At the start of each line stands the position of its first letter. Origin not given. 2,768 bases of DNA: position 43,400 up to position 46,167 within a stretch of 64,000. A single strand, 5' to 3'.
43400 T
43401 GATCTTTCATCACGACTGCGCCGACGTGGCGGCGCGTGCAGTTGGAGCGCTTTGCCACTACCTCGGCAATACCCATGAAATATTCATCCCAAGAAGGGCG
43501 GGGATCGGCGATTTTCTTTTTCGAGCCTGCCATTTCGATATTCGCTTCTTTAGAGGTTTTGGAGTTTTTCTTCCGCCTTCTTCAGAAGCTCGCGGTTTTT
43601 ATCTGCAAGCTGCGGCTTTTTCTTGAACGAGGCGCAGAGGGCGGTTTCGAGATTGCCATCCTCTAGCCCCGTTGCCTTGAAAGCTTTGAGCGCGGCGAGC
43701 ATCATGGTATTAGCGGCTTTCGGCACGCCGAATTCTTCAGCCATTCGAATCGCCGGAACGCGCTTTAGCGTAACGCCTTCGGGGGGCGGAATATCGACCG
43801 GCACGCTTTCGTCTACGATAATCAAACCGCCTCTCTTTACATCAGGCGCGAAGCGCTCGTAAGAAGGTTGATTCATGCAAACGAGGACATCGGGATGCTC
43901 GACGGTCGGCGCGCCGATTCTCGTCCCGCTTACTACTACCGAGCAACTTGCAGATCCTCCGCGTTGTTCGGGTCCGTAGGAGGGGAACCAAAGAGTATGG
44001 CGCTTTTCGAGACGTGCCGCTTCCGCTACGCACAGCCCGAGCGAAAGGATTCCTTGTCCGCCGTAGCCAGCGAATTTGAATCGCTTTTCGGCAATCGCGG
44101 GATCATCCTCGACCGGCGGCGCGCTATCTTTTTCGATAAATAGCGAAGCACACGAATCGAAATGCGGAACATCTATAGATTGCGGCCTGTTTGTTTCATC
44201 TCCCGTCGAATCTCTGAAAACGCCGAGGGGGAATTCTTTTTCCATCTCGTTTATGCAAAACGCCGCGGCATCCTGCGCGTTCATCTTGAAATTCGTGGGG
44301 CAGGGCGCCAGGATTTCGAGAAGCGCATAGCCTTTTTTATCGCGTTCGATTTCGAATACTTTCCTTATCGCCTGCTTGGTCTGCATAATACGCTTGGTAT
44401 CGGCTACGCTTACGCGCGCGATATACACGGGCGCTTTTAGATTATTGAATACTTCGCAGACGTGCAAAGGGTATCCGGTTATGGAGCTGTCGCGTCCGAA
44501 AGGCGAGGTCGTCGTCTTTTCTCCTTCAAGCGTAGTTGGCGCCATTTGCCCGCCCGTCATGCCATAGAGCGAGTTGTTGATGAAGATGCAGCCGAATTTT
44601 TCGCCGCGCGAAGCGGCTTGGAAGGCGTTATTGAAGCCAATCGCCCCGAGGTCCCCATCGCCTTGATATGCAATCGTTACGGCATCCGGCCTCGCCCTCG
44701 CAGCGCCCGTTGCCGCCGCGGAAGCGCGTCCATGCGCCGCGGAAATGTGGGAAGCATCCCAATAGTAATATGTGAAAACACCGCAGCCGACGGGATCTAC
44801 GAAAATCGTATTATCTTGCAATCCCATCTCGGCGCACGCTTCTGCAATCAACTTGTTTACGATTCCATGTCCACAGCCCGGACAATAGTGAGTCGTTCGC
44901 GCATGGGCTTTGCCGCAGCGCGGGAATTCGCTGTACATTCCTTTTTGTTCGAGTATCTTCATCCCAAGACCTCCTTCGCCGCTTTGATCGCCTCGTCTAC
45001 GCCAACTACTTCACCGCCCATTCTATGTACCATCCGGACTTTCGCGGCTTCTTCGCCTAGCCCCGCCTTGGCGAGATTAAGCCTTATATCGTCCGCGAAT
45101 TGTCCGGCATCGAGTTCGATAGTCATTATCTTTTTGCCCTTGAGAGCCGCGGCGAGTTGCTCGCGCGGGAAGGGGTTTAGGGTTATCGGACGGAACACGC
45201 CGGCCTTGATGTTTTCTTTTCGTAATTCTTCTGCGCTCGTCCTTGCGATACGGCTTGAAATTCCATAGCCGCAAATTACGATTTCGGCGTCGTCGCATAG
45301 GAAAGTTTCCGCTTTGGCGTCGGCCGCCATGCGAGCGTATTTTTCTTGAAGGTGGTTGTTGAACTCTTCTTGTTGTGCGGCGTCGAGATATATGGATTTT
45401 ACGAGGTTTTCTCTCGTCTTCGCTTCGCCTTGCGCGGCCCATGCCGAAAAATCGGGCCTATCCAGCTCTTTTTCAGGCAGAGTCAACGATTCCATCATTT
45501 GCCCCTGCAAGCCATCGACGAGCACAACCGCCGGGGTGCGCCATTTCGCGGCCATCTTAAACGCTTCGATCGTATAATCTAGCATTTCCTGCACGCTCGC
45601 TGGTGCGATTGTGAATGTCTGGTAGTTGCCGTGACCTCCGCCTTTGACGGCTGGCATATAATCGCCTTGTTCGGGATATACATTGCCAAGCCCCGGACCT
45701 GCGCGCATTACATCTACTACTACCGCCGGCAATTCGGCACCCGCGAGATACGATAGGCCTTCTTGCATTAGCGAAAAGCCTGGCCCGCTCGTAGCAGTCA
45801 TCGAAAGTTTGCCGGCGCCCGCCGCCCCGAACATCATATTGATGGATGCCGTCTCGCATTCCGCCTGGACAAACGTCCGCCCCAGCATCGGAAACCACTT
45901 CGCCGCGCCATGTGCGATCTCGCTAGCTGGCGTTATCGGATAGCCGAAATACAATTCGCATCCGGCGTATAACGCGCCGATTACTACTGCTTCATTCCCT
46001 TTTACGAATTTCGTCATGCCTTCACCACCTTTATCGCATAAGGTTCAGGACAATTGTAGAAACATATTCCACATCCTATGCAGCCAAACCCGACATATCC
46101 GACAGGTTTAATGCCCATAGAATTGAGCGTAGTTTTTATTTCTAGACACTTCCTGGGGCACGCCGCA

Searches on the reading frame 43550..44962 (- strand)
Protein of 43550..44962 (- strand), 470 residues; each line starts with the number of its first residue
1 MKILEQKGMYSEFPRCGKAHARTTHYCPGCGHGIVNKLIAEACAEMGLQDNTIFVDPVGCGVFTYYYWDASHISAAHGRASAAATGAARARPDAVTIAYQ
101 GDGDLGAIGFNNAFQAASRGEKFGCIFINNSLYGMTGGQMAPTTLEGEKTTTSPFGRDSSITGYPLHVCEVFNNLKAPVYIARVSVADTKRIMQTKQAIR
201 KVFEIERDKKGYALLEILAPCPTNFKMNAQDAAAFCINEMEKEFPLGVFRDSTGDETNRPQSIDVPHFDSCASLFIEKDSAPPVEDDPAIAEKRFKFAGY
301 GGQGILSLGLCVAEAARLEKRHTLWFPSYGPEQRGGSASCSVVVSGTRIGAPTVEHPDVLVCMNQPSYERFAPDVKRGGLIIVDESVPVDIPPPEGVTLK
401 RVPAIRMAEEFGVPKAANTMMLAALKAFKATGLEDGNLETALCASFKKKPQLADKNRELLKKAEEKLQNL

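Call 81: search_protein_families(library=pfam, proteins=[window:43550-44962:-], max_evalue=0.00001)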
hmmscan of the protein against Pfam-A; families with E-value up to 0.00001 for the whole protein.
window:43550-44962:- (470 aa): 2 families
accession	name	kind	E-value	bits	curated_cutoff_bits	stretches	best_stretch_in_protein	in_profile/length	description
PF01558.24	POR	-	2.2e-35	122.8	27.4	1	301-463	1-171/173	Pyruvate ferredoxin/flavodoxin oxidoreductase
PF02775.26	TPP_enzyme_C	-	1.7e-18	67.3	21.9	1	67-217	21-151/151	Thiamine pyrophosphate enzyme, C-terminal TPP binding domain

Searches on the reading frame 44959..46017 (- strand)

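Call 82: search_protein_families(library=pfam, proteins=[window:44959-46017:-], max_evalue=0.00001)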
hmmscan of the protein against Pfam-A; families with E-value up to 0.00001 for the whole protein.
window:44959-46017:- (352 aa): 3 families
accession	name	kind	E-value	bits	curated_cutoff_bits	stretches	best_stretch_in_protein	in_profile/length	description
PF01855.24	POR_N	-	6.7e-51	173.7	27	1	14-227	2-219/231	Pyruvate flavodoxin/ferredoxin oxidoreductase, thiamine diP-bdg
PF17147.9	PFOR_II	-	4.7e-18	65.9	27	1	244-342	1-101/102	Pyruvate:ferredoxin oxidoreductase core domain II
PF02780.25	Transketolase_C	-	2.2e-06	28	25.9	1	240-301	6-68/124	Transketolase, C-terminal domain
